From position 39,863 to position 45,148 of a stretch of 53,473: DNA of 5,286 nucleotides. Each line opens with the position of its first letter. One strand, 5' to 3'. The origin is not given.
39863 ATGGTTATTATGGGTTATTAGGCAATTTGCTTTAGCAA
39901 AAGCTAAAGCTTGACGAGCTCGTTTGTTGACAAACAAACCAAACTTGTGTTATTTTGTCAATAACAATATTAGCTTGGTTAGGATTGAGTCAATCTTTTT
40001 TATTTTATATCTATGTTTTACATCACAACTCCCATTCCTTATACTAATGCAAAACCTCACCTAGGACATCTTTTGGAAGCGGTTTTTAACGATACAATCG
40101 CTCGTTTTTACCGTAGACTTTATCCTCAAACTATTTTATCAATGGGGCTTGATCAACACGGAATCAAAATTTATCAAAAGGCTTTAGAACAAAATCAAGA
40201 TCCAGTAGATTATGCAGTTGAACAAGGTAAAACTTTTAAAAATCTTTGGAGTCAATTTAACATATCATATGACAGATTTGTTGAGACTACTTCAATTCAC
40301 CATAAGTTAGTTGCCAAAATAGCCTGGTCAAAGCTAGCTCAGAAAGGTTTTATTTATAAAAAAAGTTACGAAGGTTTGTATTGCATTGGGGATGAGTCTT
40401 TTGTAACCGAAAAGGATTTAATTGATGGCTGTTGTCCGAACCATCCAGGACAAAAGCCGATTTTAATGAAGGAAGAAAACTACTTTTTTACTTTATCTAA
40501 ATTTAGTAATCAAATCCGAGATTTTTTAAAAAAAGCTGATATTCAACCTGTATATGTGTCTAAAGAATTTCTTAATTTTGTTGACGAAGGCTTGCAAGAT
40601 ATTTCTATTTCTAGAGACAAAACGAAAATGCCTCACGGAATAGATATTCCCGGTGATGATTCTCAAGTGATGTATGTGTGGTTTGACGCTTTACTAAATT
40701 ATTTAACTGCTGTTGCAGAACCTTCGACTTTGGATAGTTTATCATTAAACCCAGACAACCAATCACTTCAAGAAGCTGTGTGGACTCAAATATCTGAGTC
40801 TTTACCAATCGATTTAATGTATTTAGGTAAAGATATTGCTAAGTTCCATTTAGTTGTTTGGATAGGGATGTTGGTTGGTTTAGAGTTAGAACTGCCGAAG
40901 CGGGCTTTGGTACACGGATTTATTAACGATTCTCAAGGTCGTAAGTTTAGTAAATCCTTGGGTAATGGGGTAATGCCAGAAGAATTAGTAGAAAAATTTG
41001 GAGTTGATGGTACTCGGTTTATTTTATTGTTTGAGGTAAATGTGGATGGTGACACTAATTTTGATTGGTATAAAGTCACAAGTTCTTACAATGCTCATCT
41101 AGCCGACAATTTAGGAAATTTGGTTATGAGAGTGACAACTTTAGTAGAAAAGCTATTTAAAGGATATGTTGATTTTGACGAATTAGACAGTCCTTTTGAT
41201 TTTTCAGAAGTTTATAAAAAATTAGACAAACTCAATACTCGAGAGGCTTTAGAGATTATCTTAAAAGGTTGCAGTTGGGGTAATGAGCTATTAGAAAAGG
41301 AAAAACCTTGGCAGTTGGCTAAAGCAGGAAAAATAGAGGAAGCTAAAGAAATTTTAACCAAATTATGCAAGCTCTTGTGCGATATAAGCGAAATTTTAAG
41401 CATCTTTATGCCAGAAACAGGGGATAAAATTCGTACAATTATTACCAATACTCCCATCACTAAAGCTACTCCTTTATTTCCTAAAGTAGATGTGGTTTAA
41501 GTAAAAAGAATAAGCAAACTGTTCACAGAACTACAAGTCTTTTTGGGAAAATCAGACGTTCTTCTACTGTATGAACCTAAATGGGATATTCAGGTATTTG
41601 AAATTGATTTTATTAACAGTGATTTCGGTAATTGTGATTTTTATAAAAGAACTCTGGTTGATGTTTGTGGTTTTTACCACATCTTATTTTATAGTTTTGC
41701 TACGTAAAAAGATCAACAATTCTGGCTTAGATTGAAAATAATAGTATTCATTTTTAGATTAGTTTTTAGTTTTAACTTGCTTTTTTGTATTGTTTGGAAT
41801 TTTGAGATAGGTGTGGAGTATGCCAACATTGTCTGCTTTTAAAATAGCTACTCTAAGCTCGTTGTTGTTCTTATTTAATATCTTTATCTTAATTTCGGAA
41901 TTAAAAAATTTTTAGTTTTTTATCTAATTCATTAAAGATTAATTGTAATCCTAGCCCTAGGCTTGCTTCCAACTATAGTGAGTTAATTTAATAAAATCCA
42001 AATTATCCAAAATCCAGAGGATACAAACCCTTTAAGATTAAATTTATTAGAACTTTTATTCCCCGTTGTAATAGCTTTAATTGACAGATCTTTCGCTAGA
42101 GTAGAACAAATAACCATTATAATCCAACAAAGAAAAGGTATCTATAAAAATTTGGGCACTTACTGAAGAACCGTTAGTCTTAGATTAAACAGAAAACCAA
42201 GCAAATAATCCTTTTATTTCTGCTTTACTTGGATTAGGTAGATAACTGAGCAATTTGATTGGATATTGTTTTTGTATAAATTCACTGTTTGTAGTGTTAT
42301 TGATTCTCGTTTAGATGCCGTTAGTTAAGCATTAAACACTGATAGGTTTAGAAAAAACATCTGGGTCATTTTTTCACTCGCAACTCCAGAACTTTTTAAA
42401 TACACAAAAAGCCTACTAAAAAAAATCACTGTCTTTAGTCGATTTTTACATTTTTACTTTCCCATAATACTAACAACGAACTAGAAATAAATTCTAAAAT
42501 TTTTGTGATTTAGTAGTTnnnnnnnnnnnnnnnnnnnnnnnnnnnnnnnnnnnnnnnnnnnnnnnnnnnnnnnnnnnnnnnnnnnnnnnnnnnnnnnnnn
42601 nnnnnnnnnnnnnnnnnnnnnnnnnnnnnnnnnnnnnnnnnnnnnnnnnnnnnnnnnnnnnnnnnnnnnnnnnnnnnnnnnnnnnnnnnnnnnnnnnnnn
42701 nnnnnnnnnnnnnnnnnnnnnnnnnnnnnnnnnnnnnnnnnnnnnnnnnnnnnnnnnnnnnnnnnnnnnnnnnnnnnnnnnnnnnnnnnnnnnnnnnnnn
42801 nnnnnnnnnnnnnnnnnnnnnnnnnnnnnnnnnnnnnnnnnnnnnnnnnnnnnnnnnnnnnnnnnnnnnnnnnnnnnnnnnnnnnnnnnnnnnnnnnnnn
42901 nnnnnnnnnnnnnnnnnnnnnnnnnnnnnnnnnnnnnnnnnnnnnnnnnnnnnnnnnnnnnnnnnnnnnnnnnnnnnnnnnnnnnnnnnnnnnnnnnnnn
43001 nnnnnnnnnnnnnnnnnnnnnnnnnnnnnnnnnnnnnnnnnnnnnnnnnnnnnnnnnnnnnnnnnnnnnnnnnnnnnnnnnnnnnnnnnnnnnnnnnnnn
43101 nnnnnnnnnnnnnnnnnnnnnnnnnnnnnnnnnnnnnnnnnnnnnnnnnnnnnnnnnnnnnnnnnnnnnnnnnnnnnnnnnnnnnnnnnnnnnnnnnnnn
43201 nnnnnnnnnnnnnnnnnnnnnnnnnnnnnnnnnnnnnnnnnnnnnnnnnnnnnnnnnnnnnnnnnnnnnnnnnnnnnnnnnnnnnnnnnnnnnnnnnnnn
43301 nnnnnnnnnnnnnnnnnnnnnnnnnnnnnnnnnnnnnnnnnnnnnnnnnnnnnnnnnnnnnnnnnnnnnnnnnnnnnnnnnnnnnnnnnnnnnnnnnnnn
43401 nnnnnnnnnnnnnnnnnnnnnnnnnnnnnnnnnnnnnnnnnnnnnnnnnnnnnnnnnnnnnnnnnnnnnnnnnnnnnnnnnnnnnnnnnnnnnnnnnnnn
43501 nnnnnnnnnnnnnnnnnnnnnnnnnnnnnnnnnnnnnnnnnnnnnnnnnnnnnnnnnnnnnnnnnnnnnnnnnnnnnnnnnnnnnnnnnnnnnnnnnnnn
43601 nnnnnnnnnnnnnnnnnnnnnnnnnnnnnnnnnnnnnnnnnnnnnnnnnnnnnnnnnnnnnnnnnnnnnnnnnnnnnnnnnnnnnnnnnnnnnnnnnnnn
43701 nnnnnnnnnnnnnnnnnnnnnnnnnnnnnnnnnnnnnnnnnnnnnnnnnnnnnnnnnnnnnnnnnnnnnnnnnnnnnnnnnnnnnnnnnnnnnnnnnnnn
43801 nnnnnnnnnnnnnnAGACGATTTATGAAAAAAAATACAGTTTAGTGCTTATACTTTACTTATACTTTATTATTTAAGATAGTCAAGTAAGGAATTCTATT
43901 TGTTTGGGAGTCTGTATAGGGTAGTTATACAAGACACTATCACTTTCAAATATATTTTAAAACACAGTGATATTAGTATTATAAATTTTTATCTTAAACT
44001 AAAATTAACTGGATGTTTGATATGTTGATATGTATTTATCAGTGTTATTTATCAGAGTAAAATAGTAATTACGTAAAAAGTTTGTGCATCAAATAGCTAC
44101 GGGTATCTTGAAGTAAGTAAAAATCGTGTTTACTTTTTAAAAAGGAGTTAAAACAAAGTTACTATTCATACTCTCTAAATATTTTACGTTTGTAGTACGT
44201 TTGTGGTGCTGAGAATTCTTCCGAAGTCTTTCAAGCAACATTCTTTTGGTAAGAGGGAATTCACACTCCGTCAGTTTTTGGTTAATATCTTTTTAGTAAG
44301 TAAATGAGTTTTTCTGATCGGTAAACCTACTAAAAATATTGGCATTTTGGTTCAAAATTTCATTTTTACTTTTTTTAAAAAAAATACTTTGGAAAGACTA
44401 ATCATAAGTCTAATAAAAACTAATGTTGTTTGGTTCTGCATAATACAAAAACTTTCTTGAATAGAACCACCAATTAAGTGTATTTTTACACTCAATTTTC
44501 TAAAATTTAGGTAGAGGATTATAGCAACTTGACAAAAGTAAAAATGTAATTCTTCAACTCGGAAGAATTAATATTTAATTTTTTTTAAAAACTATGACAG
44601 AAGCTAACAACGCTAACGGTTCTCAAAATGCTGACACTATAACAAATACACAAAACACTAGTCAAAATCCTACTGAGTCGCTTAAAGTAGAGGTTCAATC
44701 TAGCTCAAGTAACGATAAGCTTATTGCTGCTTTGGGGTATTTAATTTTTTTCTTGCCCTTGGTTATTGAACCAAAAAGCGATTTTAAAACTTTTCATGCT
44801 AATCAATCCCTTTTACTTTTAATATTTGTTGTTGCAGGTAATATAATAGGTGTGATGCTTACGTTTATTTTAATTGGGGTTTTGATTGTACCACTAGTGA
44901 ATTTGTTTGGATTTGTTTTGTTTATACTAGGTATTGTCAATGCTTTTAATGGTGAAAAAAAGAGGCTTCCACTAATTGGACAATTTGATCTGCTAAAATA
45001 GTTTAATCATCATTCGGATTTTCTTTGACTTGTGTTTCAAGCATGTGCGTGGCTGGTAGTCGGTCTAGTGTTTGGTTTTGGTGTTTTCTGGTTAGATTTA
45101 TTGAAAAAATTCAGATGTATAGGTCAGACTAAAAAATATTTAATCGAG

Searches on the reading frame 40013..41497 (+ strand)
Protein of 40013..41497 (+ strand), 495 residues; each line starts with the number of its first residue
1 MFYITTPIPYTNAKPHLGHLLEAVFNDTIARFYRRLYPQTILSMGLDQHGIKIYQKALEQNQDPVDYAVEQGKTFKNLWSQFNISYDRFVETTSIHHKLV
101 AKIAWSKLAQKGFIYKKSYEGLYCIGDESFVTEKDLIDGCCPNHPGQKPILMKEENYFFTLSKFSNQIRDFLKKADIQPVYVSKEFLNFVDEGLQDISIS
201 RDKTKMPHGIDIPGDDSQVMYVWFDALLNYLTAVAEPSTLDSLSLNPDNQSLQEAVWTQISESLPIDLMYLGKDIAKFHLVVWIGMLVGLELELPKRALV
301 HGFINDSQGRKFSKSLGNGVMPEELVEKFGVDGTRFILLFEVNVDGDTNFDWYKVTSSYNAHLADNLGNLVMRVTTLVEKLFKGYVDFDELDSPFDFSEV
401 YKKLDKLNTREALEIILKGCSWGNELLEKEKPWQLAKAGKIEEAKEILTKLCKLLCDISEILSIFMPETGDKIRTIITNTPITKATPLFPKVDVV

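Call 53: search_protein_families(library=pfam, proteins=[window:40013-41497:+], max_evalue=0.001)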
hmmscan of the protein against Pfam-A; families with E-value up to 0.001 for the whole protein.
window:40013-41497:+ (495 aa): 3 families
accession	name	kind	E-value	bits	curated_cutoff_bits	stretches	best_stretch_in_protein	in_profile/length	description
PF09334.17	tRNA-synt_1g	-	1.2e-90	304.5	20.1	2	146-374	173-390/391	tRNA synthetases class I (M)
PF00133.28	tRNA-synt_1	-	9.2e-28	97.6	22.7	2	258-350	321-413/414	tRNA synthetases class I (I, L, M and V)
PF01406.26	tRNA-synt_1e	-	0.00065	19.6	27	0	14-119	22-126/301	tRNA synthetases class I (C) catalytic domain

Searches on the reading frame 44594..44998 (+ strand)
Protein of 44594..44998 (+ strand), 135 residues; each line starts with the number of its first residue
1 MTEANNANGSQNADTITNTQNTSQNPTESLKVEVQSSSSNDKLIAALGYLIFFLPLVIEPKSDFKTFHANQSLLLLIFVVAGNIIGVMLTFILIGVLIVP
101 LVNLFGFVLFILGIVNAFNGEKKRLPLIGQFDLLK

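Call 53: search_protein_families(library=pfam, proteins=[window:44594-44998:+], max_evalue=0.001)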
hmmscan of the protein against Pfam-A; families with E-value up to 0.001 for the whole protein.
window:44594-44998:+ (135 aa): 1 family
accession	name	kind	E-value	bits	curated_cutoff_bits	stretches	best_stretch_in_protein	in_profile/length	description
PF09685.15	DUF4870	-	3.2e-08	34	25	1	54-131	25-106/107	Domain of unknown function (DUF4870)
